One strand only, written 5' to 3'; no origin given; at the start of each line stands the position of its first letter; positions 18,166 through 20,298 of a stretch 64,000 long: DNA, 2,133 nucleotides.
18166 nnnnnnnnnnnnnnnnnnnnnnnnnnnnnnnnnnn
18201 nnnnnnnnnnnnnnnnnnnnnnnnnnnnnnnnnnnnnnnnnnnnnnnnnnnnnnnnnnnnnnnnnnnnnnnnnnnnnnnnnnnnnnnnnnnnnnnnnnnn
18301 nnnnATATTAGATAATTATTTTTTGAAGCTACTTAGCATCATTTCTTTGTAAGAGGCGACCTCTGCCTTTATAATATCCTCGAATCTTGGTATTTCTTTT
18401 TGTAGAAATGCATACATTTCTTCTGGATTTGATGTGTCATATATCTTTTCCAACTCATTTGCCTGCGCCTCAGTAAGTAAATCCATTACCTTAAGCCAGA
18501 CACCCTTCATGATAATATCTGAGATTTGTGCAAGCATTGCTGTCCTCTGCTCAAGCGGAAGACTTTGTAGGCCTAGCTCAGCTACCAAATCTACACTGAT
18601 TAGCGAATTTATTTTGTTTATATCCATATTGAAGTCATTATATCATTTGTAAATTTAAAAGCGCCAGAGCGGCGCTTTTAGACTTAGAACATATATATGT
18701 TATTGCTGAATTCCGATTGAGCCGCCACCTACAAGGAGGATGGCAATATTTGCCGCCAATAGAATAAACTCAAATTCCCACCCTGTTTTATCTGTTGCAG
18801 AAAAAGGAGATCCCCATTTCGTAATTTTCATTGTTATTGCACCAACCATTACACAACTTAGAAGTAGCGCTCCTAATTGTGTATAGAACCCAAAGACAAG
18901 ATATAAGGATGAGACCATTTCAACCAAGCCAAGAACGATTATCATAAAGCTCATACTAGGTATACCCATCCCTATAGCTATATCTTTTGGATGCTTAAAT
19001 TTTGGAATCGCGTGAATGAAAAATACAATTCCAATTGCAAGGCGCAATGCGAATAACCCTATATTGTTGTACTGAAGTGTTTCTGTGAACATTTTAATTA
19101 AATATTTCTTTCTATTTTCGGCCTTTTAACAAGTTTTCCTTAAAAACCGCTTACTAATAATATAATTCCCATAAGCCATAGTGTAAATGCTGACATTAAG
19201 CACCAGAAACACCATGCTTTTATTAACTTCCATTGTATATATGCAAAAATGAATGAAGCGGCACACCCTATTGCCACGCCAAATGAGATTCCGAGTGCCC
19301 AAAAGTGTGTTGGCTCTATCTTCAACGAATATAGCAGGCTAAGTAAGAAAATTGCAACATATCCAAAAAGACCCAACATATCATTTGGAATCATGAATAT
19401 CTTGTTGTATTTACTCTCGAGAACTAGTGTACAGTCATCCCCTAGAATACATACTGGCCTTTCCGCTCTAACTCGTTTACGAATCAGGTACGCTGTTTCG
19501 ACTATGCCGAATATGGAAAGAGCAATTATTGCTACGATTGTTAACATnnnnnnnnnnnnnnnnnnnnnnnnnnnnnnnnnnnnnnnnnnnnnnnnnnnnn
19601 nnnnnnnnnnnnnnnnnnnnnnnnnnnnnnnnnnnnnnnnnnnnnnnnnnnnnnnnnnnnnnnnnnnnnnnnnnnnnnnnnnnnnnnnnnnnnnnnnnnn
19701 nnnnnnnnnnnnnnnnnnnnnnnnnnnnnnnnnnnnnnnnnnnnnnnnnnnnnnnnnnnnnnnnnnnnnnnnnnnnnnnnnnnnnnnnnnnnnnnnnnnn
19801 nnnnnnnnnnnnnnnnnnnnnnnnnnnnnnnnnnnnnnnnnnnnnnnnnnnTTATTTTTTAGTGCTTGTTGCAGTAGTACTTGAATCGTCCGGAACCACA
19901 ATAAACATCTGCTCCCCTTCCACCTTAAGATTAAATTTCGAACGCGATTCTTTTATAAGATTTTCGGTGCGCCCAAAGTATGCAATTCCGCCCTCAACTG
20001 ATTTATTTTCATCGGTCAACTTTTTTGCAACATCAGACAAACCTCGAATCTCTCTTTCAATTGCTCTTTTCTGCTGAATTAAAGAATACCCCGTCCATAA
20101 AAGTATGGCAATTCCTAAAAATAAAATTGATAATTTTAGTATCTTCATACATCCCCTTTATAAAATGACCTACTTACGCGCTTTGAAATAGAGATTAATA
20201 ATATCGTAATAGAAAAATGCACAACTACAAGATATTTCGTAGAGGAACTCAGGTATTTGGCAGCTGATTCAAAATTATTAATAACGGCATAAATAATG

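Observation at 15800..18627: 834-aa coiled-coil / Gly-Ala-TM / tandem-repeat protein and a 103-aa partner co-transcribed with hisS-dus-rsuA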

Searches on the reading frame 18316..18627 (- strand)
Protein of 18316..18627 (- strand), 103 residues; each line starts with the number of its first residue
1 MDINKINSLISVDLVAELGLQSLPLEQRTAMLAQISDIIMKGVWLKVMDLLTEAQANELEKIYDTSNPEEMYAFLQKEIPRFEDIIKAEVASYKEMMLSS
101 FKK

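Call 3: search_protein_families(library=pfam, proteins=[window:18316-18627:-], max_evalue=1)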
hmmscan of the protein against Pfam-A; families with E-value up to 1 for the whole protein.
window:18316-18627:- (103 aa): 2 families
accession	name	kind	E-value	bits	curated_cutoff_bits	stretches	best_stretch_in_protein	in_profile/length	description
PF18908.5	DUF5663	-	1.2e-08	35.8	23.7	1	14-95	1-82/84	Protein of unknown function (DUF5663)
PF02043.22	Bac_chlorC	-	0.25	11.9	25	1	27-53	7-33/80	Bacteriochlorophyll C binding protein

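Call 7: search_protein_families(library=ncbifam, proteins=[window:18316-18627:-], max_evalue=1)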
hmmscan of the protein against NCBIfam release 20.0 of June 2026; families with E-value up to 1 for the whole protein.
window:18316-18627:- (103 aa): 1 family
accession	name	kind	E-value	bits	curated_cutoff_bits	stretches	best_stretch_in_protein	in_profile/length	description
NF005941.0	PRK07993.1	equivalog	0.016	14.8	477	1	40-80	109-148/334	DNA polymerase III subunit delta'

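Call 8: search_protein_families(library=phrogs, proteins=[window:18316-18627:-], max_evalue=1)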
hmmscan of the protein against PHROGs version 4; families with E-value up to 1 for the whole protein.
window:18316-18627:- (103 aa): 0 families

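Call 54: search_solved_structures(query=window:18316-18627:-, max_evalue=10)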
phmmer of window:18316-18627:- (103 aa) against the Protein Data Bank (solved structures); distinct sequences matched with E-value up to 10: 0.

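Call 83: list_cluster_members(proteins=[P0001, P0008, P0043, P0003, window:18316-18627:-])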
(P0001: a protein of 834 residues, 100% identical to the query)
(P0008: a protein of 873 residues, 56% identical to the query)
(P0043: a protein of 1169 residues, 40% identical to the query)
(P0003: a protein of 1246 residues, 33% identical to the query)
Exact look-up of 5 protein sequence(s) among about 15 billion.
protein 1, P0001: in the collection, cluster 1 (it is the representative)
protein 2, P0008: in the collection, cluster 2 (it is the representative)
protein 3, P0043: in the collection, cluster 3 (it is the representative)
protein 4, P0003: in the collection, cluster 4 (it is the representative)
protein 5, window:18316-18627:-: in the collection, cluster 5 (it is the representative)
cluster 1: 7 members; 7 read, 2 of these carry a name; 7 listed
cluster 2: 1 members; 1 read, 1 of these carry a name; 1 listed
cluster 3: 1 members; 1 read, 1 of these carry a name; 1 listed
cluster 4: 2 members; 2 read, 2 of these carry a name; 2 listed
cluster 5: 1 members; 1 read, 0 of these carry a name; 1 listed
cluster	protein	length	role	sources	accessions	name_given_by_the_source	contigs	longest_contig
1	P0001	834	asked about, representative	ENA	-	-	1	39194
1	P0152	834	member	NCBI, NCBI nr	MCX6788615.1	MAG: hypothetical protein NTZ36_01900 [Candidatus Jorgensenbacteria bacterium] | hypothetical protein [Candidatus Jorgensenbacteria bacterium]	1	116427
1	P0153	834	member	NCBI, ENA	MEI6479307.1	MAG: hypothetical protein WCO21_00550 [bacterium]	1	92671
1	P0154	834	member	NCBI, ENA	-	-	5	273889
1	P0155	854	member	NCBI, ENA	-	-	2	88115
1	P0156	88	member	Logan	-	-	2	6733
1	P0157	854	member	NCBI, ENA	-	-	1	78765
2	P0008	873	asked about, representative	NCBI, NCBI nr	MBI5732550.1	hypothetical protein HY967_01140 [Candidatus Jorgensenbacteria bacterium] | hypothetical protein [Candidatus Jorgensenbacteria bacterium]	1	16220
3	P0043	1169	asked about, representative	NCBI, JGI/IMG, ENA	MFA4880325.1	MAG: hypothetical protein WC650_01705 [Candidatus Doudnabacteria bacterium]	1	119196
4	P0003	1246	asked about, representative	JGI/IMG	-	hypothetical protein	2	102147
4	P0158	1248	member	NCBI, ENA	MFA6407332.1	MAG: hypothetical protein WCV80_01345 [Candidatus Paceibacterota bacterium]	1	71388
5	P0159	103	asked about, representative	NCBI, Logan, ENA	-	-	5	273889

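Call 97: search_protein_families(library=padloc, proteins=[window:18316-18627:-], max_evalue=0.01)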
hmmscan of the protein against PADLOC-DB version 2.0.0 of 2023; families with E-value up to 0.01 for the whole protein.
window:18316-18627:- (103 aa): 0 families

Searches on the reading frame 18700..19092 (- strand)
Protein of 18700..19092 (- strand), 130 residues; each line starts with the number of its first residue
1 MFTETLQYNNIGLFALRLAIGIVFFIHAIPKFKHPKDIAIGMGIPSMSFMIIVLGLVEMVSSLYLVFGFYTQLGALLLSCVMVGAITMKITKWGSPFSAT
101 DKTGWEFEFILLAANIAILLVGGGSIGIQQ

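Call 3: search_protein_families(library=pfam, proteins=[window:18700-19092:-], max_evalue=1)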
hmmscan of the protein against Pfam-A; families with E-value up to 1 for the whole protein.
window:18700-19092:- (130 aa): 5 families
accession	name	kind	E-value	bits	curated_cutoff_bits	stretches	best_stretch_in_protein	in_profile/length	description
PF07681.17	DoxX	-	3.3e-13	50.5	23.6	1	12-87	1-81/85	DoxX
PF13564.11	DoxX_2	-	0.00088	19.8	26.3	1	27-90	13-82/103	DoxX-like family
PF07291.16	MauE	-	0.0017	19.1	27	1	13-89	5-87/128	Methylamine utilisation protein MauE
PF09796.14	QCR10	-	0.029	14.9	27.5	1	10-34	15-39/63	Ubiquinol-cytochrome-c reductase complex subunit (QCR10)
PF04173.18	DoxD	-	0.081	13.3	22.7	1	50-128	67-140/167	TQO small subunit DoxD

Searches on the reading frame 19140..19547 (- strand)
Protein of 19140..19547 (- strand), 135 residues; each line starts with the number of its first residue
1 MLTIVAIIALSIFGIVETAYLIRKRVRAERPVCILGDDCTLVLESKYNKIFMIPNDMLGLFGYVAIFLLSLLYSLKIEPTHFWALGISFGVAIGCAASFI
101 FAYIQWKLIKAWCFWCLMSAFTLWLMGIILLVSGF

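Call 3: search_protein_families(library=pfam, proteins=[window:19140-19547:-], max_evalue=1)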
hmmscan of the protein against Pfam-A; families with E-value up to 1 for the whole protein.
window:19140-19547:- (135 aa): 1 family
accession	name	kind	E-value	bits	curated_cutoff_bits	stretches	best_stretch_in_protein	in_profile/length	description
PF07884.19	VKOR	-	6e-23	81.9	27.5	1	6-129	2-132/134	Vitamin K epoxide reductase family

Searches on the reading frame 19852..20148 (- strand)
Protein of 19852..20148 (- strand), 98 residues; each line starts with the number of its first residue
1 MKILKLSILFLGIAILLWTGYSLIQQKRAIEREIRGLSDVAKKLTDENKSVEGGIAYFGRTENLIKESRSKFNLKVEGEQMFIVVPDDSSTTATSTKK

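Call 101: search_protein_families(library=pfam, proteins=[window:19852-20148:-], max_evalue=0.001)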
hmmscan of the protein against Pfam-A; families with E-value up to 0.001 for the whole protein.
window:19852-20148:- (98 aa): 1 family
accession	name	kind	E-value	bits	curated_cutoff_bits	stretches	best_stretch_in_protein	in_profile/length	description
PF04977.20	DivIC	-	6.3e-07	29.6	28.9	1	9-86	1-79/80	Septum formation initiator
